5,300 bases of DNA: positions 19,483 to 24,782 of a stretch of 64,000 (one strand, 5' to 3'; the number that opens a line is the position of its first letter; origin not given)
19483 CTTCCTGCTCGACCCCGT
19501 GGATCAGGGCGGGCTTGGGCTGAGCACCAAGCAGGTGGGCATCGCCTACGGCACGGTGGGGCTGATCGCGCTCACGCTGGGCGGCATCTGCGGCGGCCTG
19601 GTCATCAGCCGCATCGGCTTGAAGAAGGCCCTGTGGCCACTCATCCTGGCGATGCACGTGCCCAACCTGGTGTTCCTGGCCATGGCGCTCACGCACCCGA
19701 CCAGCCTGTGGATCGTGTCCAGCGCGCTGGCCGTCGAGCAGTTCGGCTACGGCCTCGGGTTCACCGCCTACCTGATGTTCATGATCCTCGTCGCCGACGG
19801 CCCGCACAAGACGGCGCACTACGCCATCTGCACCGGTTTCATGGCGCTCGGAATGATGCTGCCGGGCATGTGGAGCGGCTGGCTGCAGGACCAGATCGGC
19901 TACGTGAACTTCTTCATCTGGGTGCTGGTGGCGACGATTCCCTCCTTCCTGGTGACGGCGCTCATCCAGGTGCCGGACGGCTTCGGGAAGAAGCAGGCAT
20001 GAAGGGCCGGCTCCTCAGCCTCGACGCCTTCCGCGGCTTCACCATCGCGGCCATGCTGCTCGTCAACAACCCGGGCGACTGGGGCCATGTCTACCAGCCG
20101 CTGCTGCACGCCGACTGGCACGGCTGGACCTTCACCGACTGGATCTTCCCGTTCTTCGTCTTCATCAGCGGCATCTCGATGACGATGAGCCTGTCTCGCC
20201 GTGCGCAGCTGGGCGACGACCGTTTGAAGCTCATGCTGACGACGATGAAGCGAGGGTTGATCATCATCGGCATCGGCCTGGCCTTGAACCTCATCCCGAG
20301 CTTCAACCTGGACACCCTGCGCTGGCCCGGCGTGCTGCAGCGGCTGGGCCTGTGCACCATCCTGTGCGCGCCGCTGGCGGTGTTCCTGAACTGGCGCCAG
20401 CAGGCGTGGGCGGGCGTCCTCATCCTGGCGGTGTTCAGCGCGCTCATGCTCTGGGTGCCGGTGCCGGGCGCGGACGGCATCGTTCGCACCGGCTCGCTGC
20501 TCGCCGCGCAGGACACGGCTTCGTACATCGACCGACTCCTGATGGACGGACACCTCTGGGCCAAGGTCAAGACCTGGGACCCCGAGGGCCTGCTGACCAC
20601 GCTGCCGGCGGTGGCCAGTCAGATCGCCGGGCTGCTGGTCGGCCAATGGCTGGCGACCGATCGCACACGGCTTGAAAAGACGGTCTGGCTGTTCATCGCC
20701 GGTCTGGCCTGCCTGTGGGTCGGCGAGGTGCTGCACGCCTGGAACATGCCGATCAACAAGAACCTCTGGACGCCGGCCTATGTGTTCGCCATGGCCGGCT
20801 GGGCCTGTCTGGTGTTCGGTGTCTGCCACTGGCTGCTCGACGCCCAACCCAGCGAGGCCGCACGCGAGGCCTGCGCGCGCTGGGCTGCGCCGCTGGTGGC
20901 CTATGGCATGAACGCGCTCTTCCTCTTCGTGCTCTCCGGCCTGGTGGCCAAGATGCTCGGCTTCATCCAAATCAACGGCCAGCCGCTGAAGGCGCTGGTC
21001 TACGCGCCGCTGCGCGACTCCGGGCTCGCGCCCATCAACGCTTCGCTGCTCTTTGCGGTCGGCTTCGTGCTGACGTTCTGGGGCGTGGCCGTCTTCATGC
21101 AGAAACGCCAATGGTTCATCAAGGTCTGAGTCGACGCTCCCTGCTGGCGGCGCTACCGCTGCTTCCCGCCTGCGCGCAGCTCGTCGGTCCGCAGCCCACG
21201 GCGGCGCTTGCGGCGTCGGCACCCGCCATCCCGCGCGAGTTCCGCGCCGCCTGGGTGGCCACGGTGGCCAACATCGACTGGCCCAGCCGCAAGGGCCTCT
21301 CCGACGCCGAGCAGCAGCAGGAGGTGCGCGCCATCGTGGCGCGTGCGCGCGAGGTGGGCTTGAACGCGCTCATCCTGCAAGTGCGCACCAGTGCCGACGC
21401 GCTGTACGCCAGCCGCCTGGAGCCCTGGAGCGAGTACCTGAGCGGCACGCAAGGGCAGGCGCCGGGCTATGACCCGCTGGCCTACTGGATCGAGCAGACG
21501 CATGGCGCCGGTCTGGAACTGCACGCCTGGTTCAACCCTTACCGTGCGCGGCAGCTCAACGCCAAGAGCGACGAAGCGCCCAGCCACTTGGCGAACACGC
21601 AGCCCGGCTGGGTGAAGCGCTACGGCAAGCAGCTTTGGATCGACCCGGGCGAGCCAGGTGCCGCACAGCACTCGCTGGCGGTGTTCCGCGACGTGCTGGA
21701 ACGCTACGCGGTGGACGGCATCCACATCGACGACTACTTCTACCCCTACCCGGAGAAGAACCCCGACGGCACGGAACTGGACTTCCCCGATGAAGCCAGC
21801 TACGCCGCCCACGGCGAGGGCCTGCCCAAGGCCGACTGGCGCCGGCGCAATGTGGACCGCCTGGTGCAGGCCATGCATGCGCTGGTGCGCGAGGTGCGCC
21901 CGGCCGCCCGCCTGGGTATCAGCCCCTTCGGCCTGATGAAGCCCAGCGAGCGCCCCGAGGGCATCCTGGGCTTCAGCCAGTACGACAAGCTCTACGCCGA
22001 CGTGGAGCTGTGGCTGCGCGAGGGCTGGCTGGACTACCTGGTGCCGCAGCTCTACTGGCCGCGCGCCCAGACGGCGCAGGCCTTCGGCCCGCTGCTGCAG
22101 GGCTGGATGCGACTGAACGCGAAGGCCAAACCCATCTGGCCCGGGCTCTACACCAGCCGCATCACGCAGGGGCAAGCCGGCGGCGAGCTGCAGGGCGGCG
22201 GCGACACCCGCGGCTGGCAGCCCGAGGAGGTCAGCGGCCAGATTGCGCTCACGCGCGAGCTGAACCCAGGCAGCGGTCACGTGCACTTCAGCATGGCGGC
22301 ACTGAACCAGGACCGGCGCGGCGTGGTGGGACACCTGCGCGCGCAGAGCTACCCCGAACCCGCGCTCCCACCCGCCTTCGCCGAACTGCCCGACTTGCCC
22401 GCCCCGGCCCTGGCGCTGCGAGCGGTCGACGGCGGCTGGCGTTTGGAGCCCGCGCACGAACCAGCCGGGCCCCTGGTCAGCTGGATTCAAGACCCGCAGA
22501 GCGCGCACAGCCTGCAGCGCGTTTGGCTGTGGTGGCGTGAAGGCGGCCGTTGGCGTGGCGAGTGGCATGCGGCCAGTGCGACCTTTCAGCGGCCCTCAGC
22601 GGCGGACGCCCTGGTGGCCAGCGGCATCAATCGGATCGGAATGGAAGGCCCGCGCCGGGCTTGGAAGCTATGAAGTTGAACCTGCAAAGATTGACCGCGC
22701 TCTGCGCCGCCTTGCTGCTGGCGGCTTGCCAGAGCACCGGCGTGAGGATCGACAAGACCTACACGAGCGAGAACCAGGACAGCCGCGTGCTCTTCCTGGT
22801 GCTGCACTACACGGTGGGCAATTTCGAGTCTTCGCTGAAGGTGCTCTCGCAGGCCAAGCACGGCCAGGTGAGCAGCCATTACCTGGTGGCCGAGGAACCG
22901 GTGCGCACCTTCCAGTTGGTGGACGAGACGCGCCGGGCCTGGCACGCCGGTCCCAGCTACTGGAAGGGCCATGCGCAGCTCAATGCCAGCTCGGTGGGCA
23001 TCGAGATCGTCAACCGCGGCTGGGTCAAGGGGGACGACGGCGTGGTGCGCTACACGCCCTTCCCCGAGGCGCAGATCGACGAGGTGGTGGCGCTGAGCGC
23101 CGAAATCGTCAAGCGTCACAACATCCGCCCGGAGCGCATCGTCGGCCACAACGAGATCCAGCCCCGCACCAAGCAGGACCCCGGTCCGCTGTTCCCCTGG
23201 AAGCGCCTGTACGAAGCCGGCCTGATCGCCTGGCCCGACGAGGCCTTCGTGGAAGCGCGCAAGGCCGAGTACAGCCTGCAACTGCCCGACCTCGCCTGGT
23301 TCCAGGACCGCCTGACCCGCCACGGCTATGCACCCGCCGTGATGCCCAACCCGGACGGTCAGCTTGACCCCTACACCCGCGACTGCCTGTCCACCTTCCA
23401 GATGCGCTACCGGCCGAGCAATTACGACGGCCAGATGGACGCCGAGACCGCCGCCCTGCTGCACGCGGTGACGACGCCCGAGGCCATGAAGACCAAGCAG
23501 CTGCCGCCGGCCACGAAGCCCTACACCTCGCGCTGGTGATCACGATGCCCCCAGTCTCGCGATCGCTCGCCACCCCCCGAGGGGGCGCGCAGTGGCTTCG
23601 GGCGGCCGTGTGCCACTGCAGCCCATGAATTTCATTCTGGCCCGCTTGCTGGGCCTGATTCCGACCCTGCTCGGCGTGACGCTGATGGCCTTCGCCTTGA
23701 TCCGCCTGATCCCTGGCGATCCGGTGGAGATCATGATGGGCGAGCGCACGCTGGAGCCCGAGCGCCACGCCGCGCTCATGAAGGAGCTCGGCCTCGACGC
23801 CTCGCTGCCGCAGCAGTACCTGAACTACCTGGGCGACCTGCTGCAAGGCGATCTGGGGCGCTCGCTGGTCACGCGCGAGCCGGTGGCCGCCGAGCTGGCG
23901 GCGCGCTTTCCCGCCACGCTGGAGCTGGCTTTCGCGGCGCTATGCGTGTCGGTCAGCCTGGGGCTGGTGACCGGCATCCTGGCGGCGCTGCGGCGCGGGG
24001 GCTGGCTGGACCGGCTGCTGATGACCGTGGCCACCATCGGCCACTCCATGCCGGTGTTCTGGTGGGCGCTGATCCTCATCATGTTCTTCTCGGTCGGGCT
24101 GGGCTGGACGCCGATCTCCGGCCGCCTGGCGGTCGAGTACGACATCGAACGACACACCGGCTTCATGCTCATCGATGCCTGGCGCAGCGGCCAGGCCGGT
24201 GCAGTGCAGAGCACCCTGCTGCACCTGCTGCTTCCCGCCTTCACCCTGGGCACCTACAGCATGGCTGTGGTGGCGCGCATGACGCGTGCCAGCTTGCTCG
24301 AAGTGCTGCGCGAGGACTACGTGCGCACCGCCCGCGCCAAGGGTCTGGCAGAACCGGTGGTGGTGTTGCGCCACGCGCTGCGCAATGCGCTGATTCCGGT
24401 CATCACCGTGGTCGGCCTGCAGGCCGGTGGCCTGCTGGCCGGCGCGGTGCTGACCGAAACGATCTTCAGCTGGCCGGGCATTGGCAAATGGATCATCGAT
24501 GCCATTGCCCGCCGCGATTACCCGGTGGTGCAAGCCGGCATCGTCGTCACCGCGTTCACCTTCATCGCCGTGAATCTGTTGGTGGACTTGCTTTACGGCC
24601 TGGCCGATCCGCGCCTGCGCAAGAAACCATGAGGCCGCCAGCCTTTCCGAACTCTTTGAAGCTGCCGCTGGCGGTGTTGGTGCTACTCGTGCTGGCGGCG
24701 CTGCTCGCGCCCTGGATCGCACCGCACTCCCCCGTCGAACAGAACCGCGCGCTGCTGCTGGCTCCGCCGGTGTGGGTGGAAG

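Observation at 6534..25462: PUL-like peptidoglycan-foraging locus in a betaproteobacterium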

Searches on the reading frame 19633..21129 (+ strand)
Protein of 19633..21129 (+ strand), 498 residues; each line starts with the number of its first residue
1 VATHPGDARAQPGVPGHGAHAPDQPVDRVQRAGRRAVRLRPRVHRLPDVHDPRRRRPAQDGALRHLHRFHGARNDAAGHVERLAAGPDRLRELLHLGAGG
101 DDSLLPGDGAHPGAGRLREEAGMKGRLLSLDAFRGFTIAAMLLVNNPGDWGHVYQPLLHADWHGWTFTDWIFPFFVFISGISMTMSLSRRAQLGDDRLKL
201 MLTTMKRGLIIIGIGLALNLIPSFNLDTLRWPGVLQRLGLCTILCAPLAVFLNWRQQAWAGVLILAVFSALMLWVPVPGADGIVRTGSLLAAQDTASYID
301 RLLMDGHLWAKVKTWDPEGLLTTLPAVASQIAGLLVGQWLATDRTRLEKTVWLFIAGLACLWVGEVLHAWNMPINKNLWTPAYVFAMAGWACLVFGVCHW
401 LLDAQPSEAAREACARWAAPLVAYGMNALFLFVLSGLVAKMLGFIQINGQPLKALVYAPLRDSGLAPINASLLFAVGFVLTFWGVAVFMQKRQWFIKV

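Call 5: search_protein_families(library=pfam, proteins=[window:19633-21129:+])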
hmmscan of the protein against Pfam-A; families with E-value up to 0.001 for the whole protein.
window:19633-21129:+ (498 aa): 2 families
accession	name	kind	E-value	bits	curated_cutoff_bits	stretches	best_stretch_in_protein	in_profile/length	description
PF07786.18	HGSNAT_cat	-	1.9e-11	44.4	22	1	126-267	1-135/222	Heparan-alpha-glucosaminide N-acetyltransferase, catalytic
PF01757.29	Acyl_transf_3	-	0.00036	20.1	31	0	128-488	2-324/326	Acyltransferase domain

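Call 7: search_protein_families(library=ncbifam, proteins=[window:19633-21129:+], max_evalue=0.00001)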
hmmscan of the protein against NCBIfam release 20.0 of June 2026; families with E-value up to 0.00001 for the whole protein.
window:19633-21129:+ (498 aa): 1 family
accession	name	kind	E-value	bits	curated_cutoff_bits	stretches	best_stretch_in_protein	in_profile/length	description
NF046061.1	NagX_SO_3504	equivalog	4.8e-46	157.5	480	1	125-498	2-369/369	transmembrane glucosamine N-acetyltransferase NagX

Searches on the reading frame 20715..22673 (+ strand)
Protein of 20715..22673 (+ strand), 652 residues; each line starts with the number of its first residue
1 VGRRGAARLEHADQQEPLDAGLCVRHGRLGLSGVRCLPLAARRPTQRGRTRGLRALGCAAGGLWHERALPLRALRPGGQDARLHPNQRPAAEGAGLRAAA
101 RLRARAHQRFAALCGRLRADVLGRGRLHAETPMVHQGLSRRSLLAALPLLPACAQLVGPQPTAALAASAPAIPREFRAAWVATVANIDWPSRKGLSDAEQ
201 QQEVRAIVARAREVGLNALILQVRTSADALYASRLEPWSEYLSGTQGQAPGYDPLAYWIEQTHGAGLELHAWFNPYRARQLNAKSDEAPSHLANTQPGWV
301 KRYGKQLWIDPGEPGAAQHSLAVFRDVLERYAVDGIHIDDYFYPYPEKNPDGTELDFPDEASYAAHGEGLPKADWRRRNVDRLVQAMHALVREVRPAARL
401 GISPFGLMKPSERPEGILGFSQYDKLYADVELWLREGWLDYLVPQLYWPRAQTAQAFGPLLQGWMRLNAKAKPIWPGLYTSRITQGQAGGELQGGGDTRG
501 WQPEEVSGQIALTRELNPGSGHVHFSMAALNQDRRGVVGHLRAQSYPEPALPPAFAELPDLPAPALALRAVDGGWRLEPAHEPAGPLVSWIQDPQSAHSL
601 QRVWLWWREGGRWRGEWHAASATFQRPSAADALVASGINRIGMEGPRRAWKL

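Call 5: search_protein_families(library=pfam, proteins=[window:20715-22673:+])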
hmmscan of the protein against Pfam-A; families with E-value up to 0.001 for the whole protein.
window:20715-22673:+ (652 aa): 1 family
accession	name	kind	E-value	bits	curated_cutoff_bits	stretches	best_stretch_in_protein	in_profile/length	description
PF02638.21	GHL10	-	1.6e-59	202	27.9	1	175-457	1-272/311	Glycosyl hydrolase-like 10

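Call 7: search_protein_families(library=ncbifam, proteins=[window:20715-22673:+], max_evalue=0.00001)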
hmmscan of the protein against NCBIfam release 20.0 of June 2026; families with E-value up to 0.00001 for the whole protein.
window:20715-22673:+ (652 aa): 0 families

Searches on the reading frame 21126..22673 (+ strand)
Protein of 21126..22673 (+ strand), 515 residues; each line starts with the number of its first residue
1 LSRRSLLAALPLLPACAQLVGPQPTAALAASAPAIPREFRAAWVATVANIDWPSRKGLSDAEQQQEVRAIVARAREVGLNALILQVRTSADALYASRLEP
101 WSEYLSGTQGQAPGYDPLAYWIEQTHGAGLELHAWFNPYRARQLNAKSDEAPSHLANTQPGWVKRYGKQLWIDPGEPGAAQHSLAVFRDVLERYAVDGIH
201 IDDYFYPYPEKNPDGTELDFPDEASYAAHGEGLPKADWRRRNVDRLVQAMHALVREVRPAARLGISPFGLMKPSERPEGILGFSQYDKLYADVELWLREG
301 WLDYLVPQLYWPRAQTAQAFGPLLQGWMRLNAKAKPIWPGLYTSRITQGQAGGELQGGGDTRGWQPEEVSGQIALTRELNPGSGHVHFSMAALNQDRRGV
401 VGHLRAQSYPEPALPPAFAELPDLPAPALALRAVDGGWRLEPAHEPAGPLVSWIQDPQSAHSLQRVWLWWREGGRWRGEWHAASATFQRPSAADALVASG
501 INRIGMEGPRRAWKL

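Call 31: search_solved_structures(query=window:21126-22673:+, max_evalue=0.01)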
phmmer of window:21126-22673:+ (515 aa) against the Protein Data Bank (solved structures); distinct sequences matched with E-value up to 0.01: 1.
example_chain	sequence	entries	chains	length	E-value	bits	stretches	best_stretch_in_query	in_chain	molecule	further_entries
5oq2_A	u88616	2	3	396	5.1e-78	266.2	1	36-417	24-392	Cwp19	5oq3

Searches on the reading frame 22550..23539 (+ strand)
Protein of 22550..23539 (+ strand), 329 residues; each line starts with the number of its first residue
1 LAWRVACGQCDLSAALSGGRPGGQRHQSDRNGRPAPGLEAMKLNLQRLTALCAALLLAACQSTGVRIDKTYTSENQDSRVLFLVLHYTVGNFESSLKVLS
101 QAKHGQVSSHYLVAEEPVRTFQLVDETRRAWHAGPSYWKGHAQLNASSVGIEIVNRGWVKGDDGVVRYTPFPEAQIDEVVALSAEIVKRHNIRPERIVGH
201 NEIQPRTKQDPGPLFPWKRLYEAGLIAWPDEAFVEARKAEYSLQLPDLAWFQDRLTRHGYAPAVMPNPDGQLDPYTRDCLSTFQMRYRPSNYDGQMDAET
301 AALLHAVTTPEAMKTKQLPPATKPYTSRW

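Call 5: search_protein_families(library=pfam, proteins=[window:22550-23539:+])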
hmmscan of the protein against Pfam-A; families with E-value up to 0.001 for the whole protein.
window:22550-23539:+ (329 aa): 2 families
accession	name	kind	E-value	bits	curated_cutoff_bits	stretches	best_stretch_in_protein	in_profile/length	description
PF01510.30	Amidase_2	-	2.8e-30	105.8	26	1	78-213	3-131/131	N-acetylmuramoyl-L-alanine amidase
PF01471.23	PG_binding_1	-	1.9e-08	34.8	23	1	246-304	3-57/57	Putative peptidoglycan binding domain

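Call 7: search_protein_families(library=ncbifam, proteins=[window:22550-23539:+], max_evalue=0.00001)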
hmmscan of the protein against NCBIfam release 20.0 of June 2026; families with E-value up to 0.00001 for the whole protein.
window:22550-23539:+ (329 aa): 1 family
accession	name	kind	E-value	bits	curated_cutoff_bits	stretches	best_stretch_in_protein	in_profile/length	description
NF008758.0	PRK11789.1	equivalog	4.1e-23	81.7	143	1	101-222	70-180/190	1,6-anhydro-N-acetylmuramyl-L-alanine amidase AmpD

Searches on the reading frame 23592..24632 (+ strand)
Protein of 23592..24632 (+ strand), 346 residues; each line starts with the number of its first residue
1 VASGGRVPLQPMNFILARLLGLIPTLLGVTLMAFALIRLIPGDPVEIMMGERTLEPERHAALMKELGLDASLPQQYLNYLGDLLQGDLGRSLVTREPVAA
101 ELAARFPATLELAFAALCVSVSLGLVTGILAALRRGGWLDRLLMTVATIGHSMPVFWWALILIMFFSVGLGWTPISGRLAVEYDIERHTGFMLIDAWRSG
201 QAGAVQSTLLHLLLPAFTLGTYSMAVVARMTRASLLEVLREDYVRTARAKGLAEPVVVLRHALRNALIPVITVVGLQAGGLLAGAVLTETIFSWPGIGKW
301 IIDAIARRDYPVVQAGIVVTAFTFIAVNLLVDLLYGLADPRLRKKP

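Call 5: search_protein_families(library=pfam, proteins=[window:23592-24632:+])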
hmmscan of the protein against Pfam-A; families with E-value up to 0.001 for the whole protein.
window:23592-24632:+ (346 aa): 2 families
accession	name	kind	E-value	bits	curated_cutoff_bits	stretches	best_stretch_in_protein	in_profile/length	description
PF00528.27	BPD_transp_1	-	2.7e-45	154.8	26.4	1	124-344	1-184/184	Binding-protein-dependent transport system inner membrane component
PF19300.4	BPD_transp_1_N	-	4.3e-13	49.9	23.8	1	12-113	2-114/114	Binding-prot-dependent transport system membrane comp, N-term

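Call 7: search_protein_families(library=ncbifam, proteins=[window:23592-24632:+], max_evalue=0.00001)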
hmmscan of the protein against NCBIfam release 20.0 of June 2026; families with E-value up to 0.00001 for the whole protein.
window:23592-24632:+ (346 aa): 18 families
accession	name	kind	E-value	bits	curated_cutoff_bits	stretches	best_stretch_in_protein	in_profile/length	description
NF008161.0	PRK10914.1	equivalog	3.6e-123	411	590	1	12-345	2-338/339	dipeptide ABC transporter permease DppB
NF045470.1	Opp2B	equivalog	6.7e-99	330.9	350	1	18-343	1-300/300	nickel ABC transporter permease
NF011661.0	PRK15081.1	equivalog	1.2e-91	307.4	463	2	207-344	168-305/306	glutathione ABC transporter permease GsiC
TIGR02789.1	nickel_nikB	equivalog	2.3e-80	270.3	447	2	206-345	170-309/314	nickel ABC transporter permease subunit NikB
NF045469.1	Opp1B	equivalog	1.7e-79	267.6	380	2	13-179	3-172/307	nickel/cobalt ABC transporter permease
NF007677.0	PRK10352.1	equivalog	1.6e-75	254.1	433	2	207-344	171-308/314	nickel ABC transporter permease subunit NikB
NF045472.1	Opp4B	equivalog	4e-75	253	450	1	12-343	2-319/319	oligopeptide ABC transporter permease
NF011690.0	PRK15110.1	equivalog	5e-71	239.8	432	1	70-342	38-313/321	putrescine export ABC transporter permease SapB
NF045471.1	Opp3B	equivalog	9.4e-71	238.7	480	2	210-343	170-303/308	oligopeptide ABC transporter permease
NF007008.0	PRK09471.1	equivalog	1.6e-64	218.3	388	2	203-343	165-305/306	oligopeptide ABC transporter permease OppB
NF011712.0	PRK15133.1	subfamily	2.9e-37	128.5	445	1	49-342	76-359/364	microcin C ABC transporter permease YejB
NF043081.1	MMSYN1_0165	equivalog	7.4e-28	97.6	350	1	47-343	125-385/388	oligopeptide ABC transporter permease OppB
NF045474.1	Opp2C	equivalog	1.2e-13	51.2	300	1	87-170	26-102/236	nickel transporter permease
NF045476.1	Opp4C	equivalog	3.9e-12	46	350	1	217-298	145-222/278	oligopeptide ABC transporter permease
NF045473.1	Opp1C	equivalog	4.3e-11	42.7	350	0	221-298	139-212/267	nickel/cobalt ABC transporter permease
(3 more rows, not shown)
